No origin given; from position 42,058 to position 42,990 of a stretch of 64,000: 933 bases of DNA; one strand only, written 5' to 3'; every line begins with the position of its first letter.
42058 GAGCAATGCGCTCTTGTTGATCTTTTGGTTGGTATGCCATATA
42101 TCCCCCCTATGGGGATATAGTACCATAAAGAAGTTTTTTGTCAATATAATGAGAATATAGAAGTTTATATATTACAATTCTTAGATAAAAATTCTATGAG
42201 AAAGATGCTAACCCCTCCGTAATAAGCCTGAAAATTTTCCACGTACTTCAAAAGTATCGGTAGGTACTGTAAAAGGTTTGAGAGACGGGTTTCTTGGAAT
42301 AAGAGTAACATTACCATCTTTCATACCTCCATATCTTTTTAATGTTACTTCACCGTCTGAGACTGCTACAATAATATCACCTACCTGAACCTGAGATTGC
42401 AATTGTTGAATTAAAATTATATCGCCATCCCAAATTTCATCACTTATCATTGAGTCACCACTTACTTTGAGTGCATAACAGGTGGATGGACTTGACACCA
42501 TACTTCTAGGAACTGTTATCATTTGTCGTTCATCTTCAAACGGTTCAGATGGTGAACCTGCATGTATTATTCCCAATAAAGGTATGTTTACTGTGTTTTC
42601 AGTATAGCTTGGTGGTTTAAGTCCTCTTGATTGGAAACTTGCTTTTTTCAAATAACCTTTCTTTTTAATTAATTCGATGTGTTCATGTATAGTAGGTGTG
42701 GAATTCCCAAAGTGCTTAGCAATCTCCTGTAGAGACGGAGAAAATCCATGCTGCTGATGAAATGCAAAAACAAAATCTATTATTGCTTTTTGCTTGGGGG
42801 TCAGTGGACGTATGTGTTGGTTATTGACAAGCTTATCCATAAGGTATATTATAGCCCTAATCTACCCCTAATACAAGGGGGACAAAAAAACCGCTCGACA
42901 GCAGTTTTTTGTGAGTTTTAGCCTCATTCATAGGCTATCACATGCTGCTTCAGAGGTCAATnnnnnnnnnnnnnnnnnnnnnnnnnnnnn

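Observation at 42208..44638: LexA-like repressor divergent from a SMODS/CD-NTase + 2TM SLATT-like + small HTH operon (minimal CBASS-like module)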

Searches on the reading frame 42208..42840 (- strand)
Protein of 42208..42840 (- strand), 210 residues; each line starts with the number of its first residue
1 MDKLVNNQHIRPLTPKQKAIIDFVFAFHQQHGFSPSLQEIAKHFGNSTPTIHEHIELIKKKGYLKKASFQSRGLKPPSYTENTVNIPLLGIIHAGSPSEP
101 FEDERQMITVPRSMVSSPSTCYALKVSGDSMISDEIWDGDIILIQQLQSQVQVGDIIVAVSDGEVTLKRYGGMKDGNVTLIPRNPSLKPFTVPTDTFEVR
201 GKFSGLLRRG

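Call 3: search_protein_families(library=pfam, proteins=[window:42208-42840:-], max_evalue=0.1)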
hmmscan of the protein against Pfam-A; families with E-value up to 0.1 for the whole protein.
window:42208-42840:- (210 aa): 11 families
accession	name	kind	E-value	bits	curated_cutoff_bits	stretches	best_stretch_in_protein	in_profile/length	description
PF00717.28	Peptidase_S24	-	7e-26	90.7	23.3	1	87-202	1-114/116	Peptidase S24-like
PF01726.22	LexA_DNA_bind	-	1.9e-12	47.2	23.7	1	11-73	2-65/65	LexA DNA binding domain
PF13730.12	HTH_36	-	0.0017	18.6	25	1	13-64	3-55/55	Helix-turn-helix domain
PF08279.18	HTH_11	-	0.0022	18.3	25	1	32-63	14-44/55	HTH domain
PF04358.19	DsrC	-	0.0086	16.9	24.9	1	3-50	28-74/107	DsrC like protein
PF04967.18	HTH_10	-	0.031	14.5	23.1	1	36-61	25-50/53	HTH DNA binding domain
PF24903.1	OB_MEIOB_N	-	0.047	13.4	27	1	81-168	13-92/140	MEIOB, N-terminal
PF04545.22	Sigma70_r4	-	0.072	13.1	24.1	0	13-53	5-39/50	Sigma-70, region 4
PF12964.13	DUF3853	-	0.074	13.7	22.1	0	20-70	32-78/97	Protein of unknown function (DUF3853)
PF09012.17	FeoC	-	0.074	13.6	21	0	34-68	14-48/69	FeoC like transcriptional regulator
PF13412.12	HTH_24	-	0.083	12.9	21.9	0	36-65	19-48/48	Winged helix-turn-helix DNA-binding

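Call 4: search_protein_families(library=padloc, proteins=[window:42208-42840:-], max_evalue=0.1)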
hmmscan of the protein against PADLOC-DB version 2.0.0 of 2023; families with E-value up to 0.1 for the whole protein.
window:42208-42840:- (210 aa): 8 families
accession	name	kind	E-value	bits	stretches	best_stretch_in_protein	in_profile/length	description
PDLC01434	CasR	-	0.00011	20.1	1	36-76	143-182/191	"CAS-I,CAS-II,CAS-III,CAS-IV,CAS-V,CAS-VI; associated_signaling"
PDLC01268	CasR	-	0.002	16.1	1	36-68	139-169/179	"CAS-I,CAS-II,CAS-III,CAS-IV,CAS-V,CAS-VI; associated_signaling"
PDLC01853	CARF3--CARF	-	0.003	15.3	1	12-68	135-188/209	-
PDLC04884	PDC-S05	-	0.011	13.7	1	37-68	30-61/85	-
PDLC01438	Csa3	-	0.013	13.6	1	23-70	156-193/305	"CAS-I,CAS-II,CAS-III,CAS-IV,CAS-V,CAS-VI; associated_signaling"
PDLC01850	CARF3--CARF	-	0.016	13.1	1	36-83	161-207/209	-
PDLC04881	PDC-S05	-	0.019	12.9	1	38-68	33-63/82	-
PDLC01866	CARF3--CARF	-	0.042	11.8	1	13-66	137-185/207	-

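Call 5: search_protein_families(library=ncbifam, proteins=[window:42208-42840:-], max_evalue=0.1)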
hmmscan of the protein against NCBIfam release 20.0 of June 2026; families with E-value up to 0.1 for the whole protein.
window:42208-42840:- (210 aa): 9 families
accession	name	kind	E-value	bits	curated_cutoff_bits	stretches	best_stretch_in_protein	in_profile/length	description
TIGR00498.1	lexA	equivalog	1.9e-43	148.5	110.95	1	11-209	2-201/203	transcriptional repressor LexA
NF007621.2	PRK10276.1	subfamily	4.8e-16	58.8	110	1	94-199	2-106/115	translesion error-prone DNA polymerase V autoproteolytic subunit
TIGR01884.1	cas_HTH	subfamily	0.0038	16.6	60.2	1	36-68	158-190/202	CRISPR-associated CARF protein Csa3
NF033789.1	repress_SdpR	subfamily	0.0073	16.2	100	1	38-64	25-51/79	autorepressor SdpR family transcription factor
NF051876.1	transXXX_HumD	equivalog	0.019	14.9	120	1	96-170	5-75/129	HumD family translesion DNA polymerase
TIGR02228.1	sigpep_I_arch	equivalog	0.034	14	51.85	1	124-164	35-74/158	signal peptidase I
TIGR01889.1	Staph_reg_Sar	paralog_domain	0.035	14.4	62.6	1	17-66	27-75/109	staphylococcal accessory regulator family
TIGR03342.1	dsrC_tusE_dsvC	subfamily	0.045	14.1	53.5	1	4-48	30-73/108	TusE/DsrC/DsvC family sulfur relay protein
NF045758.2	YlxM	equivalog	0.065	13.3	80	0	13-59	17-57/72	YlxM family DNA-binding protein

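Call 14: find_related_loci(query=window:42208-42840:-, collection=genome_contigs, flank=10000)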
Query window:42208-42840:- (210 aa) in genome_contigs; peptide patterns used: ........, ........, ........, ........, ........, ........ (x = any residue, [..] = any of these).
97 stretches matched a pattern; 13 encode a relative of the query (tblastn E <= 1e-3); 13 distinct loci.
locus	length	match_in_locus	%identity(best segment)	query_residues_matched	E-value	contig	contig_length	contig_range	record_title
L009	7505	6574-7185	37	13-208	4e-36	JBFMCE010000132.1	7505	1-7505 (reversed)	MAG: Bdellovibrionota bacterium isolate MAG185 MAG185_132, whole genome shotgun sequence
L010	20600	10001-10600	38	13-209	5e-35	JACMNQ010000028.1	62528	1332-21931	MAG: Oligoflexia bacterium isolate LF-bin-178 FL-bin-178-contig-k141_763724, whole genome shotgun sequence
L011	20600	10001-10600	38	13-209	2e-34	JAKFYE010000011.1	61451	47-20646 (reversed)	MAG: Bdellovibrionales bacterium isolate ND5_Bin_38_2 ND5_0000373, whole genome shotgun sequence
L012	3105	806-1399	37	13-208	9e-34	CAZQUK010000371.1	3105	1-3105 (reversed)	MAG TPA_asm: uncultured Oligoflexia bacterium isolate SRP062349_co3_121 genome assembly, contig: NODE_20488_length_3105_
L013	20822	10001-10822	31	13-209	2e-30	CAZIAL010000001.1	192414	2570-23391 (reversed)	MAG TPA_asm: uncultured Bacteriovoracaceae bacterium isolate SRP329715_co2_37 genome assembly, contig: NODE_117_length_1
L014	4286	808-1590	30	13-209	3e-29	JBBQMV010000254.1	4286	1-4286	MAG: Bdellovibrionia bacterium isolate Co_metawrap_363 Cmw_363_k141_12095477_length_4286_cov_9.0000, whole genome shotgu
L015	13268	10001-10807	30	13-209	3e-26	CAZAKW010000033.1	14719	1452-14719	MAG TPA_asm: uncultured Bacteriovoracaceae bacterium isolate SRP329715_co2_196 genome assembly, contig: NODE_7723_length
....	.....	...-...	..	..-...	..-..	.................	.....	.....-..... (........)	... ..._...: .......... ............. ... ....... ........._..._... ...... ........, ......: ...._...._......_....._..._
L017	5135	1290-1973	31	13-209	4e-25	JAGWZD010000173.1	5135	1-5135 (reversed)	MAG: Bdellovibrionales bacterium isolate REEB505 contig-150_28082, whole genome shotgun sequence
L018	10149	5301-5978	30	13-209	1e-23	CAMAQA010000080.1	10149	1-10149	MAG: Bacteriovorax stolpii isolate AE-24oct19-148 genome assembly, contig: AE-24oct19-C12154, whole genome shotgun seque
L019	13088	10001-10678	30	13-209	5e-23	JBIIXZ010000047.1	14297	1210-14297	MAG: Bdellovibrionia bacterium isolate ME2005-08-16_3300042507_group2_bin195 Rohwer_bin1130_scaffold_3005_c1, whole geno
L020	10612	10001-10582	31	13-146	8e-23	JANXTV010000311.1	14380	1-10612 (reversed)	MAG: Oligoflexia bacterium isolate 339R_metabat_159 339R_k141_970624, whole genome shotgun sequence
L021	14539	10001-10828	34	13-209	1e-16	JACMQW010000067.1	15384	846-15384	MAG: Oligoflexia bacterium isolate LF-bin-469 FL-bin-469-contig-k141_2081073, whole genome shotgun sequence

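Call 18: find_homologous_proteins(query=window:42208-42840:-)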
Query window:42208-42840:- (210 aa): 181 proteins with E <= 0.001 among 310 candidates; the best 120 are listed.
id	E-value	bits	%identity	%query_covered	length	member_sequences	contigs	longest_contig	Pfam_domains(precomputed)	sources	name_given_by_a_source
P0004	5.4e-136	468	100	100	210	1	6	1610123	PF00717.29,PF01726.23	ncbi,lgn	-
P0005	1.7e-68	248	55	98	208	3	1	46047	PF00717.29,PF01726.23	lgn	-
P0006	1.1e-67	245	56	98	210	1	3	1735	PF00717.29,PF01726.23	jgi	-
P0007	9.4e-67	242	55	98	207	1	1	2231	PF00717.29,PF01726.23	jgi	jgi:repressor LexA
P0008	9.6e-67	242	58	95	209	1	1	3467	PF00717.29,PF01726.23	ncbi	-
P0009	6.2e-66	240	55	99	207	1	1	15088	PF00717.29,PF01726.23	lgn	-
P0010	1.8e-64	235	53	98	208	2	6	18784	PF00717.29,PF01726.23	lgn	-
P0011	5.3e-64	233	52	98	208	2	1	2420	PF00717.29,PF01726.23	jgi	-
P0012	1.5e-63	232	55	98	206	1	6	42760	PF00717.29,PF01726.23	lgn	-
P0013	2.4e-63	231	54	98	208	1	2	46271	PF00717.29,PF01726.23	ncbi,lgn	-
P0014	4.0e-63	231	53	98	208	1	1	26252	PF00717.29,PF01726.23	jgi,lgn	jgi:repressor LexA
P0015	1.4e-61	225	55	98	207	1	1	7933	PF00717.29,PF01726.23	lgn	-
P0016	4.2e-61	224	53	98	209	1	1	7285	PF00717.29,PF01726.23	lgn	-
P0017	1.3e-60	222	52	95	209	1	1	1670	PF00717.29,PF01726.23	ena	-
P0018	2.9e-50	189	49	96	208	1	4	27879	PF00717.29,PF01726.23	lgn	-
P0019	1.6e-49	186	48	94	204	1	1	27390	PF00717.29,PF01726.23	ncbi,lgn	-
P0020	4.2e-49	185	46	95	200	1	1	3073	PF00717.29,PF01726.23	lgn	-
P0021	8.7e-49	184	46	95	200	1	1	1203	PF00717.29,PF01726.23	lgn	-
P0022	3.6e-48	182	45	95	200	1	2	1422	PF00717.29,PF01726.23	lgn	-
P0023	6.7e-48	181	46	100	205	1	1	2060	PF00717.29,PF01726.23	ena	-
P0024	1.8e-47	179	46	95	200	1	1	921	PF00717.29,PF01726.23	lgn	-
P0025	3.2e-47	179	46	94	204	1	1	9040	PF00717.29,PF01726.23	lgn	-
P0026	5.7e-47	178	46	95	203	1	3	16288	PF00717.29,PF01726.23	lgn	-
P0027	7.8e-47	177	48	94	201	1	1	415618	PF00717.29,PF01726.23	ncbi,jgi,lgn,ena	ncbi:MAG: transcriptional repressor LexA [Patescibacteria group bacterium]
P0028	1.0e-46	177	45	94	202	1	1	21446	PF13730.13,PF00717.29,PF01726.23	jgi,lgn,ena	-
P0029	1.4e-46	177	47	94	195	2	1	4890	PF00717.29,PF01726.23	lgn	-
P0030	2.0e-46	176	46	94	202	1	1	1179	PF00717.29,PF01726.23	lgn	-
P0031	2.1e-46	176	45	99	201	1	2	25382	PF13412.13,PF00717.29,PF01726.23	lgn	-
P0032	2.5e-46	176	46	95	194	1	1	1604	PF00717.29,PF01726.23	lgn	-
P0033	3.1e-46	175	55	74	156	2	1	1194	PF00717.29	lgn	-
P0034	4.5e-46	175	46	98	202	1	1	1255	PF00717.29,PF01726.23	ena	-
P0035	9.7e-46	174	44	94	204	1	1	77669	PF00717.29,PF01726.23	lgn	-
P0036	1.7e-45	173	46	95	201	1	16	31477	PF00717.29,PF01726.23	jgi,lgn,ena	-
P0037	1.9e-45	173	44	94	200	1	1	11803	PF00717.29,PF01726.23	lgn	-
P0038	2.8e-45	172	44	95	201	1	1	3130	PF00717.29,PF01726.23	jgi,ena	-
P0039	4.4e-45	172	47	100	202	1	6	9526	PF00717.29,PF01726.23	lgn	-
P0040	4.8e-45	171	45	95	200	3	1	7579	PF00717.29,PF01726.23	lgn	-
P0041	6.5e-45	171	45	94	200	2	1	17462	PF00717.29,PF01726.23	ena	-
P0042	7.7e-45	171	46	100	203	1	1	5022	PF00717.29,PF01726.23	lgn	-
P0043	8.8e-45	171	45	98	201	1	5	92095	PF00717.29,PF01726.23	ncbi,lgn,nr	ncbi:transcriptional repressor LexA [Candidatus Daviesbacteria bacterium]|nr:transcriptional repress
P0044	9.3e-45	171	45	95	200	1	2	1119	PF00717.29,PF01726.23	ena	-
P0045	9.3e-45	171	45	94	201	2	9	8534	PF00717.29,PF01726.23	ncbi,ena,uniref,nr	ncbi:repressor LexA [Candidatus Roizmanbacteria bacterium RIFCSPHIGHO2_12_FULL_33_9]|uniref:LexA rep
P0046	1.2e-44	170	45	94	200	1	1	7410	PF00717.29,PF01726.23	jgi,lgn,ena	-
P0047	1.4e-44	170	43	95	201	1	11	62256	PF00717.29,PF01726.23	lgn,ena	-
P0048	1.6e-44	170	45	95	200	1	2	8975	PF00717.29,PF01726.23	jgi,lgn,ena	-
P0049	1.7e-44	170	44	94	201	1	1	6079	PF00717.29,PF01726.23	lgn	-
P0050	2.0e-44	169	43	95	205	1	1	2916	PF00717.29,PF01726.23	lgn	-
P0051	2.0e-44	169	46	97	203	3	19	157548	PF00717.29,PF01726.23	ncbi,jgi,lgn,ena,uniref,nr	ncbi:repressor LexA [Candidatus Daviesbacteria bacterium RIFCSPLOWO2_01_FULL_39_12]|uniref:LexA repr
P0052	3.4e-44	169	44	94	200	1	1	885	PF00717.29,PF01726.23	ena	-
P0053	3.9e-44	169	46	97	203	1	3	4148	PF00717.29,PF01726.23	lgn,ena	-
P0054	1.1e-43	167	44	94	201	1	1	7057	PF00717.29,PF01726.23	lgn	-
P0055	1.4e-43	167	45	99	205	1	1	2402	PF00717.29,PF01726.23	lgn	-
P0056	1.4e-43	167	44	94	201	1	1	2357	PF00717.29,PF01726.23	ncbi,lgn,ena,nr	ncbi:MAG: transcriptional repressor LexA [Bacteroidales bacterium]|nr:transcriptional repressor LexA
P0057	3.0e-43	166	43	94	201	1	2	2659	PF13412.13,PF00717.29,PF01726.23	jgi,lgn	-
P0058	3.2e-43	166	45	94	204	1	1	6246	PF00717.29,PF01726.23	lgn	-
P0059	1.0e-42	164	43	95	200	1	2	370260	PF00717.29,PF01726.23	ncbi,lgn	-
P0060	1.2e-42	164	44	98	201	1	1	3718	PF00717.29,PF01726.23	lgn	-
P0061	1.4e-42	163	43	97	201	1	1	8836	PF00717.29,PF01726.23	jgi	-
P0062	2.4e-42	163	43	98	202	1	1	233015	PF13412.13,PF00717.29,PF01726.23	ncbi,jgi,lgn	jgi:SOS regulatory protein LexA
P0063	3.3e-42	162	45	90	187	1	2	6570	PF00717.29,PF01726.23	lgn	-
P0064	6.9e-42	161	44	95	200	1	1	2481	PF00717.29,PF01726.23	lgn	-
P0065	1.1e-41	161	45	95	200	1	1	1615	PF13730.13,PF00717.29,PF01726.23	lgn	-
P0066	3.3e-41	159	44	98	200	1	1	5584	PF00717.29,PF01726.23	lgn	-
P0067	1.0e-40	157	45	94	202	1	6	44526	PF13730.13,PF00717.29,PF01726.23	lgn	-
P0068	3.2e-39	152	45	94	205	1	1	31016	PF00717.29,PF01726.23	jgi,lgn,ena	-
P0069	3.8e-39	152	46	93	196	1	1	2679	PF00717.29,PF01726.23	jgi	-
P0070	9.1e-39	151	42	95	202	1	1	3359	PF00717.29,PF01726.23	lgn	-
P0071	1.4e-38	150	42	94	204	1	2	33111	PF00717.29,PF01726.23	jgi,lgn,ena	-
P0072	1.5e-38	150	44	96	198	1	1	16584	PF00717.29,PF01726.23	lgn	-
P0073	1.2e-37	147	42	95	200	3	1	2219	PF00717.29,PF01726.23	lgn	-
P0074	2.9e-37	146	44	94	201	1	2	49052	PF13730.13,PF00717.29,PF01726.23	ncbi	-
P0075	4.5e-37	145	44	96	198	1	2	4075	PF13730.13,PF00717.29,PF01726.23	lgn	-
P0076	2.3e-35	140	42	94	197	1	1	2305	PF00717.29,PF01726.23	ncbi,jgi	jgi:repressor LexA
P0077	4.0e-35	139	45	92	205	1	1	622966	PF00717.29,PF12802.14,PF01726.23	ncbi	ncbi:MAG: transcriptional repressor LexA [Candidatus Paceibacterota bacterium]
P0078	5.1e-35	139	45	93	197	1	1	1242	PF00717.29,PF01726.23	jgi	-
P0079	5.9e-35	139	43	94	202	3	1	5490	PF00717.29,PF01726.23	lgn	-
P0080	7.2e-35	138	42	94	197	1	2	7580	PF00717.29,PF01726.23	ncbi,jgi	jgi:repressor LexA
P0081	1.4e-34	137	42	94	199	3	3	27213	PF13730.13,PF00717.29,PF01726.23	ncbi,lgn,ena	ncbi:MAG: transcriptional repressor LexA [Patescibacteria group bacterium]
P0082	2.2e-34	137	42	94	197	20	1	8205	PF00717.29,PF01726.23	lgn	-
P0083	4.3e-34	136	41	94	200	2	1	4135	PF00717.29,PF01726.23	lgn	-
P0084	5.0e-34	135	40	95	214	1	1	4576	PF00717.29,PF01726.23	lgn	-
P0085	9.7e-34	135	39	93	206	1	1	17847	PF13730.13,PF00717.29,PF01726.23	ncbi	ncbi:transcriptional repressor LexA [Persephonella sp.]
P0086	1.1e-33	134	45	76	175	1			PF00717.29,PF01726.23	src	-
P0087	1.3e-33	134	39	93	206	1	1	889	PF13730.13,PF00717.29,PF01726.23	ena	-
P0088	4.6e-33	132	44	96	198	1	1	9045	PF00717.29,PF01726.23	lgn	-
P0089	9.7e-33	131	41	95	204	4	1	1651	PF00717.29,PF01726.23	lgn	-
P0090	2.2e-32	130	42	96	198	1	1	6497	PF00717.29,PF01726.23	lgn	-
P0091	3.4e-32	130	39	94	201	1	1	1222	PF00717.29,PF01726.23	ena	-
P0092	3.7e-32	129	41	93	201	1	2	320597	PF00717.29,PF01726.23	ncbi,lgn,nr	ncbi:transcriptional repressor LexA [Candidatus Berkelbacteria bacterium]|nr:transcriptional repress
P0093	4.8e-32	129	41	94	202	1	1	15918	PF00717.29,PF01726.23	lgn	-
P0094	5.3e-32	129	42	93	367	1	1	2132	PF13847.13,PF05175.21,PF02384.23,PF00717.29,PF13649.13,PF07669.18,PF01170.25,PF08242.19,PF01726.23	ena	-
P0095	5.4e-32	129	39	85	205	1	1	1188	PF13730.13,PF00717.29,PF01726.23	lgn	-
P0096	8.7e-32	128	41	94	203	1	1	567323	PF13730.13,PF00717.29,PF01726.23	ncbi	ncbi:MAG: transcriptional repressor LexA [bacterium]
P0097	1.9e-31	127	38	93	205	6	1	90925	PF13730.13,PF00717.29,PF01726.23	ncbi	ncbi:transcriptional repressor LexA [Persephonella sp.]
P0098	2.2e-31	127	42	96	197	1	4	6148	PF00717.29,PF01726.23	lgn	-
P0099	2.4e-31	127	41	94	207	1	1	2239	PF00717.29,PF01726.23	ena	-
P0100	4.3e-31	126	42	94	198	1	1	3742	PF00717.29,PF01726.23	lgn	-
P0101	4.9e-31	126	40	94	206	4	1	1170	PF00717.29,PF01726.23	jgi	-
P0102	6.3e-31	125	42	93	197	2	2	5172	PF13730.13,PF00717.29,PF01726.23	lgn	-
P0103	7.5e-31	125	40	93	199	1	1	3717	PF00717.29,PF01726.23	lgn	-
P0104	1.0e-30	125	40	94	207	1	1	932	PF00717.29,PF01726.23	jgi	-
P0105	1.0e-30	125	39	93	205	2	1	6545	PF00717.29,PF01726.23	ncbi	-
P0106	1.2e-30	124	40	93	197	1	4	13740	PF13730.13,PF00717.29,PF01726.23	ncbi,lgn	-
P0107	2.3e-30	124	40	93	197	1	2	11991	PF13730.13,PF00717.29,PF01726.23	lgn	-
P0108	2.9e-30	123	39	94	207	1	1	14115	PF00717.29,PF01726.23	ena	-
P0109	2.9e-30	123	39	94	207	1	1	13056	PF00717.29,PF01726.23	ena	-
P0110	3.5e-30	123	48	65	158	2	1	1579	PF13730.13,PF00717.29,PF01726.23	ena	-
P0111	3.7e-30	123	39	93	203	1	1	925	PF13730.13,PF00717.29,PF01726.23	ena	-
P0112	3.7e-30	123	39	93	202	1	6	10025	PF00717.29,PF01726.23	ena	-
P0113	6.7e-30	122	41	90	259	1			PF00717.29,PF01726.23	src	-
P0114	7.4e-30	122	40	94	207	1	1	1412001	PF00717.29,PF01726.23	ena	-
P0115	8.5e-30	122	39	95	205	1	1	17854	PF00717.29,PF01726.23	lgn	-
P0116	8.5e-30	122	39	94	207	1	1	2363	PF00717.29,PF01726.23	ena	-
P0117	9.9e-30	121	42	90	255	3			PF00717.29,PF01726.23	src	-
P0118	1.4e-29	121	40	94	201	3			PF00717.29,PF01726.23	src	-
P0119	1.5e-29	121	39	94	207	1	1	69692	PF00717.29,PF01726.23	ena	-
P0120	4.8e-29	119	41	85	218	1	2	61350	PF13412.13,PF13730.13,PF00717.29,PF01726.23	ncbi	-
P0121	1.3e-28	118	37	95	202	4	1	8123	PF13730.13,PF00717.29,PF01726.23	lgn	-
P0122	1.6e-28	117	39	94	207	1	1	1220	PF00717.29,PF01726.23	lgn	-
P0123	1.8e-28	117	40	76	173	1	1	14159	PF00717.29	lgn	-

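Call 21: find_encoding_contigs(protein=P0005, flank=8000, max_places=2)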
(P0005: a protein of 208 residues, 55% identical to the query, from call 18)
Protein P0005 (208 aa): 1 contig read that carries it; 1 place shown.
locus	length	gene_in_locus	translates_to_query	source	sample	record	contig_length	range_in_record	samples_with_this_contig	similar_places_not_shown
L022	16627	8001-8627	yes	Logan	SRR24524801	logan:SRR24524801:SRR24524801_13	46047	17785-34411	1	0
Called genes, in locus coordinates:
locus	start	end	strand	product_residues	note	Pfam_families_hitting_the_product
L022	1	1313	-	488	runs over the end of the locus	-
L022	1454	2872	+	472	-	-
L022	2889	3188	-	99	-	-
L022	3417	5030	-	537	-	-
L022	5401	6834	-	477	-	PF18144:SMODS (weak), PF18134:AGS_C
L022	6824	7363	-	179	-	-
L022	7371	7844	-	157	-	PF00932:LTD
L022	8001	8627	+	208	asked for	PF01726:LexA_DNA_bind, PF00717:Peptidase_S24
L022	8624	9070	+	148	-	PF18735:HEPN_RiboL-PSP (faint)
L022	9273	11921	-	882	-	PF02366:PMT (weak), PF13231:PMT_2, PF01270:Glyco_hydro_8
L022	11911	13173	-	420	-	PF13506:Glyco_transf_21, PF00535:Glycos_transf_2, PF10111:Glyco_tranf_2_2 (weak), PF13641:Glyco_tranf_2_3, PF13632:Glyco_trans_2_3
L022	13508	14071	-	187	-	PF11611:DUF4352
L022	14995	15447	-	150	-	-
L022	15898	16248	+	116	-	PF13730:HTH_36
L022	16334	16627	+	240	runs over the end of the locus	-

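Call 22: find_encoding_contigs(protein=P0013, flank=8000, max_places=2)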
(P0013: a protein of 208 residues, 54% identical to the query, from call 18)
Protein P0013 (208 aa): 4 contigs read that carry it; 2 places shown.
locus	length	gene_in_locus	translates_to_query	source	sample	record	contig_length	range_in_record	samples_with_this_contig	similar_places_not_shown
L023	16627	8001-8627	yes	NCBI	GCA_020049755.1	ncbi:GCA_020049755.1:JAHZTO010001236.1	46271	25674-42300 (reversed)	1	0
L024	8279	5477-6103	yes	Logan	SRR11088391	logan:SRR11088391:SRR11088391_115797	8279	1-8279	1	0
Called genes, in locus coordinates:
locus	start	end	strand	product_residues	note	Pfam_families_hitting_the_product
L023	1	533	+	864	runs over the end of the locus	PF26449:DUF8128, PF12696:TraG-D_C (faint), PF02534:T4SS-DNA_transf (faint), PF01935:DUF87, PF10412:TrwB_AAD_bind (faint)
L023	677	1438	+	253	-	PF13814:Replic_Relax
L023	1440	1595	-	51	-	-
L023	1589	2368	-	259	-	PF08401:ArdcN (faint)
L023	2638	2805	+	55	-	-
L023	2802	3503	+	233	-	PF01209:Ubie_methyltran, PF00398:RrnaAD (weak), PF02353:CMAS (weak), PF13489:Methyltransf_23, PF13847:Methyltransf_31, PF08241:Methyltransf_11, PF08242:Methyltransf_12, PF13649:Methyltransf_25, +2 more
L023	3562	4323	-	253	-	-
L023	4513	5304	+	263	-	PF18928:DUF5677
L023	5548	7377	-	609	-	PF02463:SMC_N (weak), PF13175:AAA_15, PF13304:AAA_21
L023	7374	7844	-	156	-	PF00932:LTD (weak)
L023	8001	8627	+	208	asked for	PF01726:LexA_DNA_bind, PF00717:Peptidase_S24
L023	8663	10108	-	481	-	PF12161:HsdM_N, PF02384:N6_Mtase, PF01170:UPF0020 (weak), PF07669:Eco57I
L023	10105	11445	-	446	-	PF01420:Methylase_S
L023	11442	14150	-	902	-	PF04313:HSDR_N (faint), PF00270:DEAD, PF04851:ResIII, PF18766:SWI2_SNF2, PF00271:Helicase_C (faint), PF08463:EcoEI_R_C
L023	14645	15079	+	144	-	PF00293:NUDIX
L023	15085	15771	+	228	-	PF02567:PhzC-PhzF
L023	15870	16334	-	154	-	-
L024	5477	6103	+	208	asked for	PF01726:LexA_DNA_bind, PF00717:Peptidase_S24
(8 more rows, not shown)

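Call 23: find_encoding_contigs(protein=P0012, flank=8000, max_places=2)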
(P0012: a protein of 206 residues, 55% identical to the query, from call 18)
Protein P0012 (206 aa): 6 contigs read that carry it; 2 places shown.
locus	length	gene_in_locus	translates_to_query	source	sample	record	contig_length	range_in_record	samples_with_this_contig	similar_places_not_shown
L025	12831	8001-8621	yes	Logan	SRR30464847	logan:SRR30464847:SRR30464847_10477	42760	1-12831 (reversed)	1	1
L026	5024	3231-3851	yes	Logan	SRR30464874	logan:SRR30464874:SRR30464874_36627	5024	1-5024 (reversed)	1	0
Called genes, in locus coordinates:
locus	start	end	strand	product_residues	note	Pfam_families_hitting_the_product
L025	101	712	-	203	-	PF09312:SurA_N (weak), PF13624:SurA_N_3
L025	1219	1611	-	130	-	PF09945:DUF2177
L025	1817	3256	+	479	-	PF16661:Lactamase_B_6 (weak), PF10996:Beta-Casp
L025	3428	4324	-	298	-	-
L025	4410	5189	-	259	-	-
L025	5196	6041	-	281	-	PF02810:SEC-C (faint)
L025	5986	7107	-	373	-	PF18144:SMODS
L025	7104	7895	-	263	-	-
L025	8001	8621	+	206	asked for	PF01726:LexA_DNA_bind, PF00717:Peptidase_S24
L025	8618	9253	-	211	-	-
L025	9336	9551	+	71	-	PF24250:HVO_2718 (weak), PF13560:HTH_31, PF12844:HTH_19, PF01381:HTH_3, PF13443:HTH_26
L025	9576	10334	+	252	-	-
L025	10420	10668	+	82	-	-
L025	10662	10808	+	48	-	-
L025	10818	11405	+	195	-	-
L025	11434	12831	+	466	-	?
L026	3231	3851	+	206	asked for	PF01726:LexA_DNA_bind, PF00717:Peptidase_S24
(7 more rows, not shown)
